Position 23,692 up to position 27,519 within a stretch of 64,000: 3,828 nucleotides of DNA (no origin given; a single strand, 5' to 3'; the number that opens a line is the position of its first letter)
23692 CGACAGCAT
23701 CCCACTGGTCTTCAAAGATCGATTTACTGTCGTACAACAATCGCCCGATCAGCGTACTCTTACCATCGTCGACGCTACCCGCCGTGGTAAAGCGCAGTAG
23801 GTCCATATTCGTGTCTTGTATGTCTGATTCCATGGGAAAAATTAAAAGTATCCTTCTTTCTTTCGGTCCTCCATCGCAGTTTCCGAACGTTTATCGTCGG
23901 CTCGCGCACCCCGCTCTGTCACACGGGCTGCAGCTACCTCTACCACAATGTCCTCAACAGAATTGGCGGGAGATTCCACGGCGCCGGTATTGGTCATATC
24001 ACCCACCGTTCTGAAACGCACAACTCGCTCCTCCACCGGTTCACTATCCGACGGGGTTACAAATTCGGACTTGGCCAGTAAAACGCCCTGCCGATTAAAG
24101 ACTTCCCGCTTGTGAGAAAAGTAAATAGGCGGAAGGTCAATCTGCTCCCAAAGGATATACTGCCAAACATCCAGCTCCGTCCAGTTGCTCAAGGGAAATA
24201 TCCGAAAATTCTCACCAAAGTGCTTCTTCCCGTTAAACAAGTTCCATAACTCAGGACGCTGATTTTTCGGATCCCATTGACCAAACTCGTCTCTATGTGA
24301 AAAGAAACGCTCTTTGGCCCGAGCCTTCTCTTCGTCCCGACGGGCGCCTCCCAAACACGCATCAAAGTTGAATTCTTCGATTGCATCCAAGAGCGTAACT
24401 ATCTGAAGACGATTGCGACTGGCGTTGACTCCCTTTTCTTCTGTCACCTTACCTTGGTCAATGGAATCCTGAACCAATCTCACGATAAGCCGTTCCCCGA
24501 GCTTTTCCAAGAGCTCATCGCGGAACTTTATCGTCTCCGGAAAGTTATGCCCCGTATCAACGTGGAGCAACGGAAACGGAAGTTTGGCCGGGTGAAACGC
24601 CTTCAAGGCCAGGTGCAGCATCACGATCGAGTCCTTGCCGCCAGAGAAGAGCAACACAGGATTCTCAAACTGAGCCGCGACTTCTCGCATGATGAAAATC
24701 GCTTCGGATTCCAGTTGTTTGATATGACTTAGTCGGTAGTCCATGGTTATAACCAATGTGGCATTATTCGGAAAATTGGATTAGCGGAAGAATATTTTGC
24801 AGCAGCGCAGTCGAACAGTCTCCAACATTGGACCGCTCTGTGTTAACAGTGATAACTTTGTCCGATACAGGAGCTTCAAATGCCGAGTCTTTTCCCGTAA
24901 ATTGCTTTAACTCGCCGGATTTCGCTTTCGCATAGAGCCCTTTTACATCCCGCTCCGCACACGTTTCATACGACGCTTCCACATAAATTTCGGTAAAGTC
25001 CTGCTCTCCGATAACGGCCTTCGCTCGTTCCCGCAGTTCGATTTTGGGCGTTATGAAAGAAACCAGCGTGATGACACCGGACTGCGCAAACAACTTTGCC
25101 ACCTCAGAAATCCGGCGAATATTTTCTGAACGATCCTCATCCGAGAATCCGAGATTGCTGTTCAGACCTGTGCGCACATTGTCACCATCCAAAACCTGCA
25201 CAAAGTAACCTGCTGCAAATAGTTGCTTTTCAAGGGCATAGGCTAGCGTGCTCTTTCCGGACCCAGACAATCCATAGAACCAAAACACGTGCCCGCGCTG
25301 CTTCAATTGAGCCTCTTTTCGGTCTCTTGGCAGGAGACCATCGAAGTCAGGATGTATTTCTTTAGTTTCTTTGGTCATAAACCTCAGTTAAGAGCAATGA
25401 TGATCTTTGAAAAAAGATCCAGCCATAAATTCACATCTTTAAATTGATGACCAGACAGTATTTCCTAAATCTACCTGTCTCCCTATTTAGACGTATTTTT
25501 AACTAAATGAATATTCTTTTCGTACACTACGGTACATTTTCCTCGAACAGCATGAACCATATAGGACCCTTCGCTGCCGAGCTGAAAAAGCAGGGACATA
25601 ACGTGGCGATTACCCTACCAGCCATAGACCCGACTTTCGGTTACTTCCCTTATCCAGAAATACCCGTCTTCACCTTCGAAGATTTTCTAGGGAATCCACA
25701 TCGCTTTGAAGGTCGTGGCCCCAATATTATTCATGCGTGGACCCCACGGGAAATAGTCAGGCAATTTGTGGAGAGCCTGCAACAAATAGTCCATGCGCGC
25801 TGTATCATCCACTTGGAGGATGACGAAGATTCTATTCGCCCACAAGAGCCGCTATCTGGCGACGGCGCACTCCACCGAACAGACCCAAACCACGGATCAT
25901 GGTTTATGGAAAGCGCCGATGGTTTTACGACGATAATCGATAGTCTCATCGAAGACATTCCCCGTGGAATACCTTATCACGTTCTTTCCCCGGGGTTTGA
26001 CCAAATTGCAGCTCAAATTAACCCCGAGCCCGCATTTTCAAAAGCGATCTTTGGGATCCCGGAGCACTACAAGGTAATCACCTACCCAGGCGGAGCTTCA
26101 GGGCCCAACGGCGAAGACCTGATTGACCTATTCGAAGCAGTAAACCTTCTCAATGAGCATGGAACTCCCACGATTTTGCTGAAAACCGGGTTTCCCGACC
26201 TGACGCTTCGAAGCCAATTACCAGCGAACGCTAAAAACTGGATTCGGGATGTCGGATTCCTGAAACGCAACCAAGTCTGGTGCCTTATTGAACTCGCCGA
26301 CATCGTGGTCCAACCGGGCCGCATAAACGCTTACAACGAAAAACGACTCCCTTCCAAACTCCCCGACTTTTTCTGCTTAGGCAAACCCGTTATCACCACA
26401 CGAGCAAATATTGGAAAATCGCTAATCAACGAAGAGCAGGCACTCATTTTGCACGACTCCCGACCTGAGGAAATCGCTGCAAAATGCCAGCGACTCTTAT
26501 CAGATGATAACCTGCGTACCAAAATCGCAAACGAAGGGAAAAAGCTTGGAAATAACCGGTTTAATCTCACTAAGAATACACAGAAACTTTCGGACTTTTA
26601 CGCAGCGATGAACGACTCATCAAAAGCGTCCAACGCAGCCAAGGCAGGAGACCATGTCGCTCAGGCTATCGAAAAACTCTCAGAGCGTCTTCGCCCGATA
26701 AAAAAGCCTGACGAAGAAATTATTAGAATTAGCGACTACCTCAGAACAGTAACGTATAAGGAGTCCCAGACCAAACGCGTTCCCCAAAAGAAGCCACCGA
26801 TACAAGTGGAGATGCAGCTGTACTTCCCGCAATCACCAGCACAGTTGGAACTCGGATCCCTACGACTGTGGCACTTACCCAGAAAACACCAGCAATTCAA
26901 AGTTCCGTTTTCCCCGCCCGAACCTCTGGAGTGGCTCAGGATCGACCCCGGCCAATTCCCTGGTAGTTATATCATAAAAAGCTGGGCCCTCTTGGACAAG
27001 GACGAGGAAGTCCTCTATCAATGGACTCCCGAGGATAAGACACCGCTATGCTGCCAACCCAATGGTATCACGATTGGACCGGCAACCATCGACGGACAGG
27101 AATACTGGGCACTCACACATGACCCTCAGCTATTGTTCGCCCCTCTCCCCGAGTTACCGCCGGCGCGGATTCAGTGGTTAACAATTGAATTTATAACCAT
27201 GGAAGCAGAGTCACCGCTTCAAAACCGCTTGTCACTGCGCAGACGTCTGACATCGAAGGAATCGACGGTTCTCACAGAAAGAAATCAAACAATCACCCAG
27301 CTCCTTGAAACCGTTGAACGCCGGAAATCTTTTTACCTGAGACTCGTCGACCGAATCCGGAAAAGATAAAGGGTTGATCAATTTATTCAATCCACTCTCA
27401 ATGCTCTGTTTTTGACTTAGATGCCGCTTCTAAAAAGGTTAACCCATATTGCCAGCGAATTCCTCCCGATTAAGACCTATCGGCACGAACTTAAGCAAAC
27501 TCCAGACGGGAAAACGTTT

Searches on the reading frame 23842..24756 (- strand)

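Call 13: search_protein_families(library=pfam, proteins=[window:23842-24756:-], max_evalue=0.001)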
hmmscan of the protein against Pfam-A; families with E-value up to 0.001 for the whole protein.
window:23842-24756:- (304 aa): 2 families
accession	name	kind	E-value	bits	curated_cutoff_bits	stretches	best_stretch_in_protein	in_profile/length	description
PF01507.26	PAPS_reduct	-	2.9e-46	158.1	22.5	1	32-258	1-174/175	Phosphoadenosine phosphosulfate reductase domain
PF01171.26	ATP_bind_3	-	0.00081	19.6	27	0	36-109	5-77/182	PP-loop family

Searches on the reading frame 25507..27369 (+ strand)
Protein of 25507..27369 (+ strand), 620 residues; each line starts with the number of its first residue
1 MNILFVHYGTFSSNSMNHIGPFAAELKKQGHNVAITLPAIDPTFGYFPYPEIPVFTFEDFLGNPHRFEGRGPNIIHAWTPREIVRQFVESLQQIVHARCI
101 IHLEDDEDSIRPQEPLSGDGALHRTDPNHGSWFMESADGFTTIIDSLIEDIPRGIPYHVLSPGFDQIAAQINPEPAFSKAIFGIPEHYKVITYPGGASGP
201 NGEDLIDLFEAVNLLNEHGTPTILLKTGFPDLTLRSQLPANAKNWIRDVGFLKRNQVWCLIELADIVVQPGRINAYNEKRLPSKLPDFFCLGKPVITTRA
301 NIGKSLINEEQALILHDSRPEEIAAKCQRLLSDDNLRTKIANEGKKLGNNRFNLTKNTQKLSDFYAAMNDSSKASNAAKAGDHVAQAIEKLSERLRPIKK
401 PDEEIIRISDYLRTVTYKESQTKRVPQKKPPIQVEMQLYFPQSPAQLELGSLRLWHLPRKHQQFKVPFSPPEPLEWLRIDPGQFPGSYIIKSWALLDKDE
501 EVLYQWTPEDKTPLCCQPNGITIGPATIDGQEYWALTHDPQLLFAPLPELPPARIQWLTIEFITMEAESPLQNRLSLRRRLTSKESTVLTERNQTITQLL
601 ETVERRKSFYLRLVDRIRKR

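Call 13: search_protein_families(library=pfam, proteins=[window:25507-27369:+], max_evalue=0.001)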
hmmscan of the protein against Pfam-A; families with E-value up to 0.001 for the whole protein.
window:25507-27369:+ (620 aa): 3 families
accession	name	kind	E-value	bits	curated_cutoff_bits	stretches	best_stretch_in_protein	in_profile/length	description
PF00534.26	Glycos_transf_1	-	3.2e-08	33.8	26.4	1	246-346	75-171/172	Glycosyl transferases group 1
PF13692.12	Glyco_trans_1_4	-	1e-07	32.7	27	1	190-333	3-142/142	Glycosyl transferases group 1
PF13524.12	Glyco_trans_1_2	-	0.00027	21.4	25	1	247-353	30-134/144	Glycosyl transferase-like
